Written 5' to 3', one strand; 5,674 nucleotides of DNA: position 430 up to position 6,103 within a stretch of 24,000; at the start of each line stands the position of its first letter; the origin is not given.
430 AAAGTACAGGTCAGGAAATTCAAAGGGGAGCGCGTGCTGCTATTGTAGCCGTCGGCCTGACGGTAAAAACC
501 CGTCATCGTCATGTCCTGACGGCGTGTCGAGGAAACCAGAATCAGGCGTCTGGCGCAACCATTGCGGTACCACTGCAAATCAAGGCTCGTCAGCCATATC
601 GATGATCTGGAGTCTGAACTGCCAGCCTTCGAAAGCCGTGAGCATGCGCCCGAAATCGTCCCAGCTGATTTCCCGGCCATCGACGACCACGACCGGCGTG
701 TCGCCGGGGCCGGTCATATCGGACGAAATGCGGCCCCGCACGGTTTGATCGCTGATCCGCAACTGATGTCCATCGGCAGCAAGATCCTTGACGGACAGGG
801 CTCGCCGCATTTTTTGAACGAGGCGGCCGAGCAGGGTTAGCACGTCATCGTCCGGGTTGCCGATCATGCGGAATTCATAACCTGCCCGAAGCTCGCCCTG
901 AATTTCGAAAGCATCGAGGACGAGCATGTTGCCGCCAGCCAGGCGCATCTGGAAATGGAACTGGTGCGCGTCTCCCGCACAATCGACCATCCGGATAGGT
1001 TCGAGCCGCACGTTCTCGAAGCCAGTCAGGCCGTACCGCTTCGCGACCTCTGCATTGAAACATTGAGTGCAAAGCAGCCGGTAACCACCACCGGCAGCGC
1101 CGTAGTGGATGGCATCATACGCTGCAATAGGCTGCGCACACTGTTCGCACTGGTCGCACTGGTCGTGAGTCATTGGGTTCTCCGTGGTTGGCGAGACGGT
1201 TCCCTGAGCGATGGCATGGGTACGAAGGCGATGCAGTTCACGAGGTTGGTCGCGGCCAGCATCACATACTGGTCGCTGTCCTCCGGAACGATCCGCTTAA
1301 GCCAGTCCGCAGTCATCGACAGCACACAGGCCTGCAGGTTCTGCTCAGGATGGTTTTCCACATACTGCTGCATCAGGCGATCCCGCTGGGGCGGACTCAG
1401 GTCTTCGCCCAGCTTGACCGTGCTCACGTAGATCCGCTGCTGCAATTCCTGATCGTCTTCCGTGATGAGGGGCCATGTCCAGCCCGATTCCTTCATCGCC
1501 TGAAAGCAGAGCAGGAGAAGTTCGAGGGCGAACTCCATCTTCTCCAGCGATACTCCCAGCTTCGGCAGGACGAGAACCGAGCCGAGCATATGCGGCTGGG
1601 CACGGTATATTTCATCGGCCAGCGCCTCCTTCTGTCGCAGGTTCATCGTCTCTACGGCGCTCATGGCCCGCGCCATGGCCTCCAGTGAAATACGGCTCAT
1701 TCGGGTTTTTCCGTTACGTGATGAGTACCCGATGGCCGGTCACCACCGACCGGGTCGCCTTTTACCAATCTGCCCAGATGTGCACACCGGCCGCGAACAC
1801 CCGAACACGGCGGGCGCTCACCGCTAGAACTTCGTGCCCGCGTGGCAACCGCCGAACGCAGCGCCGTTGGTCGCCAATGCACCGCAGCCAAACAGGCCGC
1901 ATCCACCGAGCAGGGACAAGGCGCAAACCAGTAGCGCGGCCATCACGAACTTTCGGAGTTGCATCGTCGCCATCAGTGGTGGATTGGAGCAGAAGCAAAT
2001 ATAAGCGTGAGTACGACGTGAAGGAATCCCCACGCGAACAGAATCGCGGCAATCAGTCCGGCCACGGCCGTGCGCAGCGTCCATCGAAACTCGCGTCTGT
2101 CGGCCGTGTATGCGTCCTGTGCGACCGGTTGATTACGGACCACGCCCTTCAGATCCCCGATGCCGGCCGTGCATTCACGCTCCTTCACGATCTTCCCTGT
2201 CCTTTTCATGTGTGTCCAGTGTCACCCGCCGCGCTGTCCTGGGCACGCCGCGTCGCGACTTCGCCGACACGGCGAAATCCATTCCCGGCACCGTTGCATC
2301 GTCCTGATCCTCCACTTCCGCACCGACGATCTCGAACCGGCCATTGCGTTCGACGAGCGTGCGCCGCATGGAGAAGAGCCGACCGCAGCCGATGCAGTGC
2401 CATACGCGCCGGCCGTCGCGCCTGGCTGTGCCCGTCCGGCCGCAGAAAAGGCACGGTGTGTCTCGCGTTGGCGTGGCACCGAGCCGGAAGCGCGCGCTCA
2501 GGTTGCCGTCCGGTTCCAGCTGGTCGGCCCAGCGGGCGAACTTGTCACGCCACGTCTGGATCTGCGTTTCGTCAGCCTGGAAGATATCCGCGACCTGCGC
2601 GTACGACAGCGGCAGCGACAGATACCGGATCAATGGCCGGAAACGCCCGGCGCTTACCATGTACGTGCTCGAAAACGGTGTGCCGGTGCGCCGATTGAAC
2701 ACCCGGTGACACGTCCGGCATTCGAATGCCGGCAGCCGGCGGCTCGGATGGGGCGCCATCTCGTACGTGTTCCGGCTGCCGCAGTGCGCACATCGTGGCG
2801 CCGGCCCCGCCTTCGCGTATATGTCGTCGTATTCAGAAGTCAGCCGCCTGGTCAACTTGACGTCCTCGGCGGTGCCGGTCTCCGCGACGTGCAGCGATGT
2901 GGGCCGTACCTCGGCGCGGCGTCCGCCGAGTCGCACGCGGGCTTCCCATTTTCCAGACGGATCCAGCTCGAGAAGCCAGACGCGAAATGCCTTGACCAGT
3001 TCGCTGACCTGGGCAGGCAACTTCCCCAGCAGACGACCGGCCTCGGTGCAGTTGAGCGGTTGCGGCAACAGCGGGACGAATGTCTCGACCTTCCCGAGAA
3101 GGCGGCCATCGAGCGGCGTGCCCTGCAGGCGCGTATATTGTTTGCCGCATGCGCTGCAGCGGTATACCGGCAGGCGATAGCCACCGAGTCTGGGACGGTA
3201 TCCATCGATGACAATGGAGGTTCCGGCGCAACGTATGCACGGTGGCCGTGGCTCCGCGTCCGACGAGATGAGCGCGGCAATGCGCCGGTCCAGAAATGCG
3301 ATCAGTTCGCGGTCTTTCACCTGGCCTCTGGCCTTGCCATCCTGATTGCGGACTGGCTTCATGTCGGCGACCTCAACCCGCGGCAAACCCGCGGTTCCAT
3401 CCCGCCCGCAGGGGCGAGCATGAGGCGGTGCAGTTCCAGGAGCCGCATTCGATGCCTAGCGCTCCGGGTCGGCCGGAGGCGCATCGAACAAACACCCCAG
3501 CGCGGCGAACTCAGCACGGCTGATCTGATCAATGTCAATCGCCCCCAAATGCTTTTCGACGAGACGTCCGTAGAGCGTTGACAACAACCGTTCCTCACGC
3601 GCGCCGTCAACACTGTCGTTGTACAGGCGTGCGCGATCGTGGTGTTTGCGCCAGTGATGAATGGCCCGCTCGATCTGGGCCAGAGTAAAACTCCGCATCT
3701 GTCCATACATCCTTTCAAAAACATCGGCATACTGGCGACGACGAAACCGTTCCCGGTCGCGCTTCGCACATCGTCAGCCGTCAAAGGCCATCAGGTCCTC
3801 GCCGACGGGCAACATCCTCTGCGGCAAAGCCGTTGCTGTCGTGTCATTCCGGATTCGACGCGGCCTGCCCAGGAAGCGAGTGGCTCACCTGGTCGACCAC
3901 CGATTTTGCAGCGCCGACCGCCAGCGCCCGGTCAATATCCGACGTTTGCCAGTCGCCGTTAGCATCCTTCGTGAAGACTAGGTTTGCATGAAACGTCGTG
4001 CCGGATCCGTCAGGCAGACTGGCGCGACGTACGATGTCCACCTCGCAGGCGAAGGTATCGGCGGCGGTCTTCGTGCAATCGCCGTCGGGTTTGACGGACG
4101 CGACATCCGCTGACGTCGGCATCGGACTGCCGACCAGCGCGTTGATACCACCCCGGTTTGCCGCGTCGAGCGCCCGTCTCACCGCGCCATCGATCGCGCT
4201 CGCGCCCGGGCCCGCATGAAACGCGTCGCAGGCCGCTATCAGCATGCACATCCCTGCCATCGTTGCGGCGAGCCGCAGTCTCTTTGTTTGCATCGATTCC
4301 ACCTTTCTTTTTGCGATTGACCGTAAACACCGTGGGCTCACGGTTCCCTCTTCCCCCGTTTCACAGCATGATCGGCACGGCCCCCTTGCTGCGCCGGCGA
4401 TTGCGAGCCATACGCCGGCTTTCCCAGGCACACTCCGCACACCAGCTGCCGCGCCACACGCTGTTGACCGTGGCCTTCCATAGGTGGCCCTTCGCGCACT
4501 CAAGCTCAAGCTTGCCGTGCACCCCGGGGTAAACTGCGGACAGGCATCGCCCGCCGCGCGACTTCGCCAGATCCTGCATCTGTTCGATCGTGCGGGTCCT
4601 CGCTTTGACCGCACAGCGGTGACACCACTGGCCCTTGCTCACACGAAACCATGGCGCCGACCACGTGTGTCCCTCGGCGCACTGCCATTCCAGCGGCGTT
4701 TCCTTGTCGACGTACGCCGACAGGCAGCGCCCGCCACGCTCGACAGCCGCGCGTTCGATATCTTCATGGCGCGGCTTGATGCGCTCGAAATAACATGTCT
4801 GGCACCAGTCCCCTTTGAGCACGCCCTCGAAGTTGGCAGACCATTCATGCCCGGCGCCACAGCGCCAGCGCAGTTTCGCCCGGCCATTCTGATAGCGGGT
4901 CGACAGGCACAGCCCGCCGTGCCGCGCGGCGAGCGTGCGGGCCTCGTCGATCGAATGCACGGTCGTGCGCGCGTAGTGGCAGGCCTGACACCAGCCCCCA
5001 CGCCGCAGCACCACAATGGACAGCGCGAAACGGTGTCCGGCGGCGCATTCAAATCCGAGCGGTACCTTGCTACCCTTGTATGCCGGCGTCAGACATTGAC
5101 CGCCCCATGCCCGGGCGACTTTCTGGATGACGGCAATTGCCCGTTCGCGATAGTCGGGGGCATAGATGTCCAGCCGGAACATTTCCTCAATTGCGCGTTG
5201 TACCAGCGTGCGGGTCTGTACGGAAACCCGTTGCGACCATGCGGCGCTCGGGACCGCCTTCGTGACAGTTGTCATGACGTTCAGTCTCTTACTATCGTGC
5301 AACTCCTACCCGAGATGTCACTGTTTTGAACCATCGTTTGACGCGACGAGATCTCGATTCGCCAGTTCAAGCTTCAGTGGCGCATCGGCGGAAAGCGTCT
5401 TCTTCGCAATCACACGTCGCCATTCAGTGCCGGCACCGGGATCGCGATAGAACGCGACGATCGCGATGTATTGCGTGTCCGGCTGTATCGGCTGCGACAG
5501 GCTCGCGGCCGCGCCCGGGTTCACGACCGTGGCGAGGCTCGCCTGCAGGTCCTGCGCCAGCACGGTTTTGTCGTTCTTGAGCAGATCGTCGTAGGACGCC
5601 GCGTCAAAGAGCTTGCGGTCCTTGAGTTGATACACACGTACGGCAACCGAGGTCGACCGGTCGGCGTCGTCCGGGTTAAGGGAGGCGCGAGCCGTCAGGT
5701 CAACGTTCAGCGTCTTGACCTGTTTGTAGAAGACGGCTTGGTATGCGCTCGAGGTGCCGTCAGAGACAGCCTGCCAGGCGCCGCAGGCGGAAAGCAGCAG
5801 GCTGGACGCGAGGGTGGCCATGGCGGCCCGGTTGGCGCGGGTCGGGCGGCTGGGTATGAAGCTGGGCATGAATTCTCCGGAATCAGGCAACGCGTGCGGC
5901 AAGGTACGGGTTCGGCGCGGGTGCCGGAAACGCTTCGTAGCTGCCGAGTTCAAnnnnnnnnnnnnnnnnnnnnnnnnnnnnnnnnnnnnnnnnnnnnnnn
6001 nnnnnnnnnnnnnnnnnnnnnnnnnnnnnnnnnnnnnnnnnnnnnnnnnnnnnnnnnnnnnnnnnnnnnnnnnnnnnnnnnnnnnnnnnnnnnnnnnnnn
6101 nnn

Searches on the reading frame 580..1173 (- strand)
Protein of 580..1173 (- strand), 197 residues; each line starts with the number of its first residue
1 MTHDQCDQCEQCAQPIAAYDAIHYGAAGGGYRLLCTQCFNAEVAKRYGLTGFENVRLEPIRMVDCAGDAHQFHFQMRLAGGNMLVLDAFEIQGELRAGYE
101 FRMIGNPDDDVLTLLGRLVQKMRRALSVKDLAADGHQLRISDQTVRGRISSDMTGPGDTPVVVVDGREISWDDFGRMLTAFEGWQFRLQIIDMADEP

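Call 13: search_protein_families(library=pfam, proteins=[window:580-1173:-], max_evalue=0.01)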
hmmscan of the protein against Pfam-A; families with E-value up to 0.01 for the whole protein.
window:580-1173:- (197 aa): 3 families
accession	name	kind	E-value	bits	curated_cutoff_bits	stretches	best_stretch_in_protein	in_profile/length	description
PF24828.1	DUF7713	-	4.3e-27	93.9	24.1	1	133-195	6-68/68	Domain of unknown function (DUF7713)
PF24735.1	DUF7686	-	2.8e-24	85.3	24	1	53-127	1-73/73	Domain of unknown function (DUF7686)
PF24734.1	DUF7685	-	1.1e-15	57.6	27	1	8-50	1-43/43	Domain of unknown function (DUF7685)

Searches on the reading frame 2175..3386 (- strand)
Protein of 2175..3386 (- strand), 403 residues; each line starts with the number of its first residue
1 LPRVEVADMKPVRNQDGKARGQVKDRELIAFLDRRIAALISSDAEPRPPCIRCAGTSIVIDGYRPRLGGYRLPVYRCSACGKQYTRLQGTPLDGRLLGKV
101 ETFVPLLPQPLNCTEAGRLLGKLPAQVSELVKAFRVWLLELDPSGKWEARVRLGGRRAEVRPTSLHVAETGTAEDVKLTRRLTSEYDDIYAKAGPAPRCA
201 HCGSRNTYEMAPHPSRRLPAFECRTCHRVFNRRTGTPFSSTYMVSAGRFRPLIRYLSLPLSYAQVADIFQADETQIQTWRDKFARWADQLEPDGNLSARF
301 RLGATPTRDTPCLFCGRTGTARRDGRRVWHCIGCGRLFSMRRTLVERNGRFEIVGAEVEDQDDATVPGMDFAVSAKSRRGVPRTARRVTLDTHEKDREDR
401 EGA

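Call 13: search_protein_families(library=pfam, proteins=[window:2175-3386:-], max_evalue=0.01)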
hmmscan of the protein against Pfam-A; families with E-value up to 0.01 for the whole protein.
window:2175-3386:- (403 aa): 3 families
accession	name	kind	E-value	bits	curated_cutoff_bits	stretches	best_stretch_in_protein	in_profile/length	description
PF05344.16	DUF746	-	2.7e-43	146.2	26.9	2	100-162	2-64/64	Domain of Unknown Function (DUF746)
PF13912.12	zf-C2H2_6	-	0.0044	17.4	25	0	74-88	1-15/27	C2H2-type zinc finger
PF09723.15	Zn_ribbon_8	-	0.0051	17.3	34.4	0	75-89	6-20/41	Zinc ribbon domain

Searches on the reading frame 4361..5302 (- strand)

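Call 12: search_protein_families(library=pfam, proteins=[window:4361-5302:-], max_evalue=0.01)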
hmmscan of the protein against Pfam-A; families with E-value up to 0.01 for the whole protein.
window:4361-5302:- (313 aa): 2 families
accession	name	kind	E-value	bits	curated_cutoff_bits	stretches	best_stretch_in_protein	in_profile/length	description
PF14311.12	DUF4379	-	4e-07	30.6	24.5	1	255-292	16-54/56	Probable Treble clef zinc finger domain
PF24730.1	DUF7682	-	0.0068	16.3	27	1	223-233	12-22/23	Zinc-binding Domain of unknown function (DUF7682)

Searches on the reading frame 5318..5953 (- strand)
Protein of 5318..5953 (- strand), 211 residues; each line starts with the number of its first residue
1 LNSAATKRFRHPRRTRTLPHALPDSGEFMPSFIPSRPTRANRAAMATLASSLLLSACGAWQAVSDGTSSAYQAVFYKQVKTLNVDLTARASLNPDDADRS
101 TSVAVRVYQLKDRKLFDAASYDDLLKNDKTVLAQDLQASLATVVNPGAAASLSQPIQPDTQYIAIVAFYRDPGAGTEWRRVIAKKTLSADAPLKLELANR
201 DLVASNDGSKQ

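Call 12: search_protein_families(library=pfam, proteins=[window:5318-5953:-], max_evalue=0.01)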
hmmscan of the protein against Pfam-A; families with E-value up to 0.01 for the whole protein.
window:5318-5953:- (211 aa): 1 family
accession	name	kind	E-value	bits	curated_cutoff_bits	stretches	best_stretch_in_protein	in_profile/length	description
PF12790.13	T6SS-SciN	-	6.4e-29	100.6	27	1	81-198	2-118/120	Type VI secretion lipoprotein, VasD, EvfM, TssJ, VC_A0113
